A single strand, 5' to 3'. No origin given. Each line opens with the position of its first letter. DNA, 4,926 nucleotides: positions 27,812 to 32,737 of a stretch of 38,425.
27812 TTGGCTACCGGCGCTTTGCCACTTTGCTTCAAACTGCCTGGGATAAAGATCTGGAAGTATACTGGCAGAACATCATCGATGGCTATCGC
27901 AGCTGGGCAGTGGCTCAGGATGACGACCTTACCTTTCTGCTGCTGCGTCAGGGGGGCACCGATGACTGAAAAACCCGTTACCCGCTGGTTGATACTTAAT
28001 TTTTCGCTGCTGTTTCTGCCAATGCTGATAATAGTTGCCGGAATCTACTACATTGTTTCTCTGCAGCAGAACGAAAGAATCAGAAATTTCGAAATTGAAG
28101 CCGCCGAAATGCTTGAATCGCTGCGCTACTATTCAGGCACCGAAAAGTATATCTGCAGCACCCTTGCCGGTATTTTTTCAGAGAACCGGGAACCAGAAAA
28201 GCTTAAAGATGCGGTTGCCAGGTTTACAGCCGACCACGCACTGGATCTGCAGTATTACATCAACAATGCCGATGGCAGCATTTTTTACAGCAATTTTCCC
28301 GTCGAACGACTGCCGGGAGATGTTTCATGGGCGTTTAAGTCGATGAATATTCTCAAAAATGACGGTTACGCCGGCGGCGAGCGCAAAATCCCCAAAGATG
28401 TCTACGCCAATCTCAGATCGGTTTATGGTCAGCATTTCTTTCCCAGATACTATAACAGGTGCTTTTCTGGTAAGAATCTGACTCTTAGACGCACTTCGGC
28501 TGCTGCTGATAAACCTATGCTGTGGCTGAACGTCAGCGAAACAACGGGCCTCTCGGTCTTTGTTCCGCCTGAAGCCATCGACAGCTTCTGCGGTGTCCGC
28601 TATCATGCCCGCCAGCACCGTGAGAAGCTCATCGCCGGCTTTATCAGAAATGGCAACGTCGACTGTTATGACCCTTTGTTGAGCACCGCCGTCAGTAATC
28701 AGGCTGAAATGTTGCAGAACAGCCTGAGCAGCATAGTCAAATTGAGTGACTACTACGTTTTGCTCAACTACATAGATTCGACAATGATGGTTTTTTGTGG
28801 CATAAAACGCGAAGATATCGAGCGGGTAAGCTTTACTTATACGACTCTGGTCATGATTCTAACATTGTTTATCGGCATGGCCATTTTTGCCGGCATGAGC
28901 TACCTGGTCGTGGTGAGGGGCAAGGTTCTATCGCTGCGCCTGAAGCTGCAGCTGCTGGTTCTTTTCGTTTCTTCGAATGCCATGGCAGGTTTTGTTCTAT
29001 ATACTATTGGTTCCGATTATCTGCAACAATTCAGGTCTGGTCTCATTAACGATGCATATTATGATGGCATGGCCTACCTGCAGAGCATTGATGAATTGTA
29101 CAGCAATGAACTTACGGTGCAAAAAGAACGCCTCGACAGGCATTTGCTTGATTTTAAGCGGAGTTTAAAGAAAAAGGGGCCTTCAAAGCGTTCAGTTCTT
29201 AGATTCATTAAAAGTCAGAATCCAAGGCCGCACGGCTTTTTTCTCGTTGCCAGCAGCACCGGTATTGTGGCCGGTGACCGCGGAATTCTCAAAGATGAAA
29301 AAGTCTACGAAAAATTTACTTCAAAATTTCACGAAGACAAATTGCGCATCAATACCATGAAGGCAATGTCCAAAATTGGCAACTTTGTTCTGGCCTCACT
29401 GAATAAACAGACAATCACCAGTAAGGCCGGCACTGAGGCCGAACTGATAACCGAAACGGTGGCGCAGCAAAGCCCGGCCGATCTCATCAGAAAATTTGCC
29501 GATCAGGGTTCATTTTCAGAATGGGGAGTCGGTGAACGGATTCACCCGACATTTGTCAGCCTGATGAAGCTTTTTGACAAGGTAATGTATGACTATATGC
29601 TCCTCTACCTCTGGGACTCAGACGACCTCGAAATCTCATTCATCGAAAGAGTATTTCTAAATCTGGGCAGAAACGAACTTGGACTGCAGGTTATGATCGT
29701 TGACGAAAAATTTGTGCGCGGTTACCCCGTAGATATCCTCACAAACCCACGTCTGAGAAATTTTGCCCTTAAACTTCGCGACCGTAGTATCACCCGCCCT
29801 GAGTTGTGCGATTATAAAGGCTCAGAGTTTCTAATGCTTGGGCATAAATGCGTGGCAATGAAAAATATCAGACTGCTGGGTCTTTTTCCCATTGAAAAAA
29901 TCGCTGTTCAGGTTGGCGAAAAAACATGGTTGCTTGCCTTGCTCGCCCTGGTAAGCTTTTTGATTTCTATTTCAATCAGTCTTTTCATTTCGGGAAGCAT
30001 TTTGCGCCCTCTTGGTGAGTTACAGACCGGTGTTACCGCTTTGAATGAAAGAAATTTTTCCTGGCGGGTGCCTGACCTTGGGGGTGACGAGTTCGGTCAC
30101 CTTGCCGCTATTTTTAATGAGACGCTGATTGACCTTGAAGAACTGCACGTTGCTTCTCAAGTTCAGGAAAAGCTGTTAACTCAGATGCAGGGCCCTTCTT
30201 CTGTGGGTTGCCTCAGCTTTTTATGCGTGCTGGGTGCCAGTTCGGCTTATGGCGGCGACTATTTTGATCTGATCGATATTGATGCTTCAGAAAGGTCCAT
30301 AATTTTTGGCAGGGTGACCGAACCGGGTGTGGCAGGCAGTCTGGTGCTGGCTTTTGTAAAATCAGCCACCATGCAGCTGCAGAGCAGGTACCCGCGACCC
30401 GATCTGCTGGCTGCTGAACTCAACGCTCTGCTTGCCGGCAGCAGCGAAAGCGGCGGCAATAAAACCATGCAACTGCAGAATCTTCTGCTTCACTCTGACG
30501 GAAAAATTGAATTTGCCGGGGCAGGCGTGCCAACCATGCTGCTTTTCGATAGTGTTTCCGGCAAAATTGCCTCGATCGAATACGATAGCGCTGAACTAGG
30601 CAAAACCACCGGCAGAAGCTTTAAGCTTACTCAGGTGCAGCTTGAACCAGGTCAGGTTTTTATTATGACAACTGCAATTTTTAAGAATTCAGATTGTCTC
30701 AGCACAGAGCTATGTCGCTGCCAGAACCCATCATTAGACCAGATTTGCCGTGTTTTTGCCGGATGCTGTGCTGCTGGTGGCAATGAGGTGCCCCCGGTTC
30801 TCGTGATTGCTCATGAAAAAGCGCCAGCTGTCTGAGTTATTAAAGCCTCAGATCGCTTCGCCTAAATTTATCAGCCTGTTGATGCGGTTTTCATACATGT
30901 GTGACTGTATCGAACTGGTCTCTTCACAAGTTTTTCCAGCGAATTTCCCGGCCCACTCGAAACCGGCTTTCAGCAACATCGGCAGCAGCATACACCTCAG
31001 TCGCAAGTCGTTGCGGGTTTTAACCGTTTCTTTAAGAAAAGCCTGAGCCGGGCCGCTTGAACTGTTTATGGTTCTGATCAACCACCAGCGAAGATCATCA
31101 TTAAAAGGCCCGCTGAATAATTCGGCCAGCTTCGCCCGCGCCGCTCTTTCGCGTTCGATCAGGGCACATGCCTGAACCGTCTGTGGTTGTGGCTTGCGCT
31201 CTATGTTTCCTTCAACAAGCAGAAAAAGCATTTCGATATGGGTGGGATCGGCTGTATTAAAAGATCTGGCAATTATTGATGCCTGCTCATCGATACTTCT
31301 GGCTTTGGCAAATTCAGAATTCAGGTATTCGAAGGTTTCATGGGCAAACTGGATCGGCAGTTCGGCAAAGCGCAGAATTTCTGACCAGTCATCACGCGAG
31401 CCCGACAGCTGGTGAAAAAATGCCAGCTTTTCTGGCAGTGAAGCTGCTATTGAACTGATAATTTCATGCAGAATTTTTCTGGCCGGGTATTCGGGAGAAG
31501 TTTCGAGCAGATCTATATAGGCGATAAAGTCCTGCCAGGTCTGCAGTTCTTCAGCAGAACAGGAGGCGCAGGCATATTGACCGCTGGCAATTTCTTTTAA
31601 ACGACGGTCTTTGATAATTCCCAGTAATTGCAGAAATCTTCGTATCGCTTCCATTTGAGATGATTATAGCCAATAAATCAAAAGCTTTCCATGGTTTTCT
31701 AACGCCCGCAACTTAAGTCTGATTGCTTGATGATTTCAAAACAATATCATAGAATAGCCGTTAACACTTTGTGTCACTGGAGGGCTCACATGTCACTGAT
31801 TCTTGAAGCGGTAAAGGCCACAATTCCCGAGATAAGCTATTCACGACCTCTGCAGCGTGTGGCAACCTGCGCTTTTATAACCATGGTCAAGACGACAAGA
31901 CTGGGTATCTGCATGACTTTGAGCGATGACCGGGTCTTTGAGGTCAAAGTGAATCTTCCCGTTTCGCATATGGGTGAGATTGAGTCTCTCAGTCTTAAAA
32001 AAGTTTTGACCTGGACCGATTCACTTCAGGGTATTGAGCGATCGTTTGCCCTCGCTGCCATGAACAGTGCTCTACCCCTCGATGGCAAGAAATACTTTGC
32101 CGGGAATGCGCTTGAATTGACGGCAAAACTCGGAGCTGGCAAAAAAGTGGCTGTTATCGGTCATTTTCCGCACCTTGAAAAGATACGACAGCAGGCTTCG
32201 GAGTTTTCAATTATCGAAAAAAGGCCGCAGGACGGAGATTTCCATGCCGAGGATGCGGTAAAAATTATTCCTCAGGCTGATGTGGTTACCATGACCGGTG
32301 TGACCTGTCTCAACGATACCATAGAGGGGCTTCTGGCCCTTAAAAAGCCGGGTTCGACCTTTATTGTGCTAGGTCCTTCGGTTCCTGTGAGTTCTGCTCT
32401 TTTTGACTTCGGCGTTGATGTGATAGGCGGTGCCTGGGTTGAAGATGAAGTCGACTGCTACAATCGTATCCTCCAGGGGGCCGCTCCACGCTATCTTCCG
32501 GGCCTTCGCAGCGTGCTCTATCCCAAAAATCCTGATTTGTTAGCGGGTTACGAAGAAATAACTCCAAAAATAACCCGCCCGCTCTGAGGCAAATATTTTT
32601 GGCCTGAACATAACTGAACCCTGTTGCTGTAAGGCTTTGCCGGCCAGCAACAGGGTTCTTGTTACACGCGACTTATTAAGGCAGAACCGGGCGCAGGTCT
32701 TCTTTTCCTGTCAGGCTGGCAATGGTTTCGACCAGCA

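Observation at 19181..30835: Tandem duplication of a translationally coupled gene pair: a giant 4-TM HAMP-PP2C receptor plus a paralogue with an eroded active site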

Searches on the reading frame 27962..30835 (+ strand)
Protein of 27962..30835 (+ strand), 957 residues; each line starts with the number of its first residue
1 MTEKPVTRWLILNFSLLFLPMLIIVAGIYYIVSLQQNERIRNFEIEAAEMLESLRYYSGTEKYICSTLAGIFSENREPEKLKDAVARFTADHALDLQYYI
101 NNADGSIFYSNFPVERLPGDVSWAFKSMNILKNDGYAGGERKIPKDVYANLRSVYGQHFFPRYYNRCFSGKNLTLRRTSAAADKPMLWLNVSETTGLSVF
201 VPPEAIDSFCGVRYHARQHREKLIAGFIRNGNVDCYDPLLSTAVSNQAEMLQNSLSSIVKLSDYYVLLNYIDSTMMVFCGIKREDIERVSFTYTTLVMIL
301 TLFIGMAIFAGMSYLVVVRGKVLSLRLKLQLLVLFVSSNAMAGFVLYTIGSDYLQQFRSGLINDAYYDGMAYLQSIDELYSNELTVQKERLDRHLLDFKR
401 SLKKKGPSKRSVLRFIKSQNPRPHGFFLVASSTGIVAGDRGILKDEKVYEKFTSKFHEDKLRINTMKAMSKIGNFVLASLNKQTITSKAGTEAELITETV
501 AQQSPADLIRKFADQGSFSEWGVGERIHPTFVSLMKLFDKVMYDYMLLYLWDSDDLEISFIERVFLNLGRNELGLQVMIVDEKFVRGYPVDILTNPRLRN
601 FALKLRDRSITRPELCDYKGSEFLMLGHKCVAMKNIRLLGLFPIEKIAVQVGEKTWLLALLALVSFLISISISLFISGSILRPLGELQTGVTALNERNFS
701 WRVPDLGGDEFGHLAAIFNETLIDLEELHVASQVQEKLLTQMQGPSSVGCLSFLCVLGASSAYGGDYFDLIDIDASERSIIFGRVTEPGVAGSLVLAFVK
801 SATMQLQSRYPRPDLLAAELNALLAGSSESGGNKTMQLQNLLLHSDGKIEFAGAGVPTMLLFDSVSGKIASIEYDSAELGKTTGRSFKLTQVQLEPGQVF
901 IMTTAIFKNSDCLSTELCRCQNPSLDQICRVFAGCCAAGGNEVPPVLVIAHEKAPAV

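Call 7: search_protein_families(library=pfam, proteins=[window:27962-30835:+], max_evalue=0.1)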
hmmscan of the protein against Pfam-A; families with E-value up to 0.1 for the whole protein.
window:27962-30835:+ (957 aa): 2 families
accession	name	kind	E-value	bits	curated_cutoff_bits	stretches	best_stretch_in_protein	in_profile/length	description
PF00672.30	HAMP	-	6.6e-07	30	25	1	675-726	1-52/53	HAMP domain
PF07228.17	SpoIIE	-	1.3e-06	29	25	1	782-904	9-130/192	Stage II sporulation protein E (SpoIIE)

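Call 8: search_protein_families(library=ncbifam, proteins=[window:27962-30835:+], max_evalue=0.1)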
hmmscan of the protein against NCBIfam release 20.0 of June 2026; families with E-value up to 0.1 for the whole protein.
window:27962-30835:+ (957 aa): 9 families
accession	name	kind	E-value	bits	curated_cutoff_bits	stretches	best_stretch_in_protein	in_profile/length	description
NF038263.1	prot_phos_SiaA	equivalog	5.8e-08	31.7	700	1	650-720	301-374/658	biofilm regulation protein phosphatase SiaA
NF033092.0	HK_WalK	equivalog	6.6e-08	31.6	725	1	645-731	166-252/594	cell wall metabolism sensor histidine kinase WalK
NF053592.1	HK_near_YfiR_like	equivalog_domain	9.9e-06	25.3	194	1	650-726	145-222/223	sensor histidine kinase, YfiR-like protein-associated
NF007423.1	PRK09966.1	equivalog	3.2e-05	23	325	1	658-740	153-236/390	diguanylate cyclase DgcN/YfiN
NF007837.0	PRK10549.1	equivalog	0.0002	20.2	603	1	655-726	166-234/466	envelope stress sensor histidine kinase BaeS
NF058645.1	MCPCtpMPsAe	equivalog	0.0037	16.1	900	1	648-723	197-274/558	methyl-accepting chemotaxis protein CtpM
NF012163.2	BaeS_SmeS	equivalog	0.013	14.5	500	1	659-722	167-230/457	sensor histidine kinase efflux regulator BaeS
NF045911.1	TCSHisKinNblS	equivalog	0.025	12.9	1000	1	669-728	194-253/621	two-component system sensor histidine kinase NblS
NF038389.1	ArsS_fam_HK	equivalog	0.071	12.6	250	0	661-730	134-204/403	ArsS family sensor histidine kinase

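Call 60: find_homologous_proteins(query=window:27962-30832:+, max_evalue=1e-10)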
Query window:27962-30832:+ (957 aa): 33 proteins with E <= 1e-10 among 8000 candidates.
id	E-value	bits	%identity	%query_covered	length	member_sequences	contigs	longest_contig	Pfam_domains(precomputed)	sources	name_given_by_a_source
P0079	0.0e+0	2157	100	100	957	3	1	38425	PF00672.31,PF07228.18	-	-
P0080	0.0e+0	1480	69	99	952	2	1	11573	PF00672.31,PF07228.18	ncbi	-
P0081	0.0e+0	1365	62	99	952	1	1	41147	PF00672.31,PF07228.18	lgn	-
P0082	0.0e+0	1359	62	99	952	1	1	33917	PF00672.31,PF07228.18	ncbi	-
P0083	0.0e+0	1179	55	99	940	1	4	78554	PF00672.31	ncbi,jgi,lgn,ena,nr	ncbi:MAG TPA: HAMP domain-containing protein [Candidatus Rifleibacterium sp.]|nr:HAMP domain-contain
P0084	0.0e+0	1167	60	89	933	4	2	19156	PF00672.31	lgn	-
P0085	0.0e+0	1159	55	98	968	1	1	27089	PF00672.31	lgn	-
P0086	0.0e+0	1142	53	99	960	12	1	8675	PF00672.31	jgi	-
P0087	0.0e+0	1141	57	91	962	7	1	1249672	PF00672.31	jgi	-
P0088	0.0e+0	1137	54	98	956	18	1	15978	PF00672.31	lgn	-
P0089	0.0e+0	1135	54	97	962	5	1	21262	PF00672.31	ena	-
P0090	0.0e+0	1132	54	98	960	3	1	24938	PF00672.31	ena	-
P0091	0.0e+0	1116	54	97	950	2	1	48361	PF00672.31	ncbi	-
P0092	0.0e+0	1084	52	96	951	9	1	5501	PF00672.31,PF07228.18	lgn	-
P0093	0.0e+0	1082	51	98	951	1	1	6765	PF00672.31,PF07228.18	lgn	-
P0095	0.0e+0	1033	50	98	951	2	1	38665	PF00672.31,PF07228.18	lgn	-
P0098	4.7e-253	861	45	98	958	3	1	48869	PF00672.31,PF07228.18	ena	-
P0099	5.6e-249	847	44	96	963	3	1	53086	PF00672.31,PF07228.18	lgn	-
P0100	1.9e-239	815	42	95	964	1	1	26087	PF00672.31,PF07228.18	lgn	-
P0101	3.8e-236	805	42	92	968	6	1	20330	PF00672.31,PF07228.18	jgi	-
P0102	1.0e-232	793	41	96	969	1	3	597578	PF00672.31,PF07228.18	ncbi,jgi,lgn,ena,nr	ncbi:MAG: hypothetical protein CVV41_09000 [Candidatus Riflebacteria bacterium HGW-Riflebacteria-1]|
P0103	3.3e-232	792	42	93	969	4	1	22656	PF00672.31,PF07228.18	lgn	-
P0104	7.5e-231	787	41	94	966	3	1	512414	PF00672.31,PF07228.18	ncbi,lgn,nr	ncbi:MAG: hypothetical protein GQF41_1326 [Candidatus Rifleibacterium amylolyticum]|nr:MAG: hypothet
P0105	1.6e-230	786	41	93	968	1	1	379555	PF00672.31,PF07228.18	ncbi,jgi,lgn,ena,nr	ncbi:MAG: hypothetical protein CVV42_03845 [Candidatus Riflebacteria bacterium HGW-Riflebacteria-2]|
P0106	1.2e-229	783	41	94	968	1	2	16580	PF00672.31,PF07228.18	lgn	-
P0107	2.7e-228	779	42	94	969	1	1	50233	PF00672.31,PF07228.18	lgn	-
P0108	2.2e-210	719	40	91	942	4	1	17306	PF00672.31,PF07228.18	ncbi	-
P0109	6.4e-198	678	35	95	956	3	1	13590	PF00672.31,PF07228.18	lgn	-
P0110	3.0e-184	633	36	96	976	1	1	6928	PF00672.31,PF07228.18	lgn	-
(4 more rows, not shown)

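Call 75: predict_structure(alignment_id=A5)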
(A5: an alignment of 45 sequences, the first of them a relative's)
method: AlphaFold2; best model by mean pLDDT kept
length: 957 residues; sequences in the alignment: 45
mean_pLDDT: 84.1   pTM: 0.61
mean pLDDT of the five models: 84.1, 83.4, 81.1, 81.1, 80.4
residues with pLDDT >= 90: 255; 70-90: 642; 50-70: 56; < 50: 4
segments of 3 or more residues with pLDDT < 50: 955-957
pLDDT, mean of each block of 10 residues (from residue 1): 77 83 85 86 85 86 90 90 94 93 93 89 91 70 84 90 82 84 90 92 90 87 90 90 88 81 90 89 87 82 85 84 74 74 82 89 93 93 88 91 90 90 89 87 90 81 86 88 86 80 77 71 73 88 90 89 89 91 84 84 75 83 91 89 93 91 84 76 76 76 78 77 70 63 84 81 72 87 80 79 85 89 77 78 91 82 86 79 83 89 80 81 81 79 84 57
secondary structure, 60 per line:
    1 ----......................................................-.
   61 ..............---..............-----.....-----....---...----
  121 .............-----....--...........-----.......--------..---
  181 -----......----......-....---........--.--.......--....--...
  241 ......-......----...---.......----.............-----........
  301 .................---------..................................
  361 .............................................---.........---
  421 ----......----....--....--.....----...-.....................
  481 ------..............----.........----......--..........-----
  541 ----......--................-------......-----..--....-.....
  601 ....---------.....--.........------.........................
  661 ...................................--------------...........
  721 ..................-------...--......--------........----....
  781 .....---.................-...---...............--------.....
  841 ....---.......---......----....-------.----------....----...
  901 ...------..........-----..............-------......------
elements in order (helices of 4 or more, strands of 3 or more residues): H5-58 H60-74 H78-91 E97-101 E107-110 H121-133 H139-142 H145-155 H161-167 E186-191 E196-201 H203-206 H210-217 E223-229 E232-235 H238-246 H248-253 E258-260 E264-270 E275-282 H283-287 H293-317 H327-405 H409-417 E425-430 E435-438 E441-444 E447-451 H460-480 H487-500 H505-513 E518-523 E526-535 E545-550 H553-568 E576-581 H591-594 H596-604 E614-618 E621-629 E636-643 H644-695 H710-738 E746-748 E751-756 E765-772 E777-785 H789-805 H813-827 E836-844 E848-854 E858-863 E868-871 E890-893 E898-903 H910-919 H925-938 E946-951
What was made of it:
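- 27962..30835 (+): B2: 957-aa paralogue with a heavily eroded active site. HAMP is at 29984-30139 and a partial SpoIIE match at 30305-30673. Motifs: GRVTEPG 30308-30328, TTAI 30668-30679, GNEVPP 30779-30796. The PP2C fold is still predicted. AF2 of the full length gives pLDDT 84.1 (call 75).
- The AF2 model is confident (call 75).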

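Call 77: fold_search(model_id=the predicted structure, library=pdb)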
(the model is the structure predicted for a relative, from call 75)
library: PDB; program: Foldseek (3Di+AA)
matches with E <= 10: 819; with E <= 0.001: 79
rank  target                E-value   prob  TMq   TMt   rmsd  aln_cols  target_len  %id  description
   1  3eq2_A                1.7e-09  1.00  0.19  0.46   8.6       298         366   16  Structure of Hexagonal Crystal form of Pseudomonas aeruginosa RssB (released 2009-10-20)
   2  3eq2_B                3.9e-09  1.00  0.19  0.45   9.0       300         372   16  Structure of Hexagonal Crystal form of Pseudomonas aeruginosa RssB (released 2009-10-20)
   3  3f79_B                7.4e-09  1.00  0.20  0.74   4.1       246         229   18  Structure of pseudo-centered cell crystal form of the C-terminal phosphatase domain of P. aeruginosa RssB (released 2009-11-24)
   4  3f79_F                9.9e-09  1.00  0.20  0.71   4.6       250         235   18  Structure of pseudo-centered cell crystal form of the C-terminal phosphatase domain of P. aeruginosa RssB (released 2009-11-24)
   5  3w40_A                2.1e-08  1.00  0.18  0.74   3.7       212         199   14  Crystal structure of RsbX in complex with magnesium in space group P1 (released 2014-01-22)
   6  3f7a_B                2.8e-08  1.00  0.20  0.47   7.5       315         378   19  Structure of Orthorhombic crystal form of Pseudomonas aeruginosa RssB (released 2009-11-24)
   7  3f79_C                3.2e-08  1.00  0.19  0.70   5.5       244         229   18  Structure of pseudo-centered cell crystal form of the C-terminal phosphatase domain of P. aeruginosa RssB (released 2009-11-24)
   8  3f79_D                3.7e-08  1.00  0.19  0.68   5.6       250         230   18  Structure of pseudo-centered cell crystal form of the C-terminal phosphatase domain of P. aeruginosa RssB (released 2009-11-24)
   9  3f79_E                4.7e-08  1.00  0.20  0.70   4.2       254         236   16  Structure of pseudo-centered cell crystal form of the C-terminal phosphatase domain of P. aeruginosa RssB (released 2009-11-24)
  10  2pk0_A                5.1e-08  1.00  0.18  0.62   6.0       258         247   13  Structure of the S. agalactiae serine/threonine phosphatase at 2.65 resolution (released 2007-06-12)
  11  3ke6_A                9.0e-08  1.00  0.19  0.47   3.8       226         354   17  The crystal structure of the RsbU and RsbW domains of Rv1364c from Mycobacterium tuberculosis (released 2010-11-10)
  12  5ucg_B                1.1e-07  1.00  0.17  0.44  61.2       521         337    8  Structure of the PP2C Phosphatase Domain and a Fragment of the Regulatory Domain of the Cell Fate Determinant SpoIIE f (released 2017-05-31)
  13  3es2_A                1.4e-07  1.00  0.18  0.68   7.3       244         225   18  Structure of the C-terminal phosphatase domain of P. aeruginonsa RssB (released 2009-10-20)
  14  9a69_B                2.4e-07  1.00  0.15  0.20  14.7       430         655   11  Integrative model of MCPB-MCPC by crosslinking MS and deep learning (released 2024-09-18)
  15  3f79_A                2.7e-07  1.00  0.19  0.69   5.0       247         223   17  Structure of pseudo-centered cell crystal form of the C-terminal phosphatase domain of P. aeruginosa RssB (released 2009-11-24)
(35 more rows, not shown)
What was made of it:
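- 27962..30835 (+): Foldseek hits RssB 3F79 and RsbX 3W40 with TM-score 0.74 (call 77).
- B2 is still predicted to fold as PP2C (calls 75, 77).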

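Call 83: find_related_loci(query=A5, collection=metagenome_contigs, flank=10000)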
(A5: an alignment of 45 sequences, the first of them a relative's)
Query A5 (957 aa) in metagenome_contigs; peptide patterns used: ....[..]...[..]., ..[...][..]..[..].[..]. (x = any residue, [..] = any of these).
146 stretches matched a pattern; 50 encode a relative of the query (tblastn E <= 1e-3); 45 distinct loci.
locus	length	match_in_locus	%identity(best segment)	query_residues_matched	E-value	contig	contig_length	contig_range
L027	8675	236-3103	53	1-945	0e+0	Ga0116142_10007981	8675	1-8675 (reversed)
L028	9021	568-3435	53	1-945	0e+0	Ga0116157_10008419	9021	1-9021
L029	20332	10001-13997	54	1-938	0e+0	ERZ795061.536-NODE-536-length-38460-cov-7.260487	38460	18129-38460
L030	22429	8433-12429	54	1-938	0e+0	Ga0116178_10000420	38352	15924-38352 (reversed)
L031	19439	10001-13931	52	33-950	0e+0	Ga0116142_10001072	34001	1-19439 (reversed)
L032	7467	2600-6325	55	1-938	0e+0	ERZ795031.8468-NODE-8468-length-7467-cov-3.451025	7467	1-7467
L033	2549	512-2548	59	1-680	0e+0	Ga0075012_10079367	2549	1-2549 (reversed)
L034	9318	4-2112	54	240-938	0e+0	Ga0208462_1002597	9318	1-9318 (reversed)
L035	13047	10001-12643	42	25-907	0e+0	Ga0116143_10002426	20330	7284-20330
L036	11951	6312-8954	42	25-907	0e+0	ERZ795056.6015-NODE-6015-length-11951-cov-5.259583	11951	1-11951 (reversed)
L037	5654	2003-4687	41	9-907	0e+0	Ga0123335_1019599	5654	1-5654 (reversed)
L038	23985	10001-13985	55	1-949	0e+0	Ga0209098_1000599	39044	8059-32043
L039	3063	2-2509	41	72-919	0e+0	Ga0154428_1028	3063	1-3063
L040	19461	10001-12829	35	1-945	0e+0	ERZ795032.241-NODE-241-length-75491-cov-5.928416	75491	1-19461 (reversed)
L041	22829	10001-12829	35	1-945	0e+0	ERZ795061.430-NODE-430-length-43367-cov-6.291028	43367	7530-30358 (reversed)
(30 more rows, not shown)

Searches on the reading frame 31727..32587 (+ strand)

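Call 10: search_protein_families(library=pfam, proteins=[window:31727-32587:+], max_evalue=0.01)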
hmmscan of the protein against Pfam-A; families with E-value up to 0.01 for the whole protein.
window:31727-32587:+ (286 aa): 2 families
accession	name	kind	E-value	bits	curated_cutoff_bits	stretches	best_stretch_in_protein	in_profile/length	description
PF04016.18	DUF364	-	3.8e-32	111.4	23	1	127-255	1-135/147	Putative heavy-metal chelation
PF13938.11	DUF4213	-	5.9e-09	36.5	23.5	1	35-115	7-74/75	Putative heavy-metal chelation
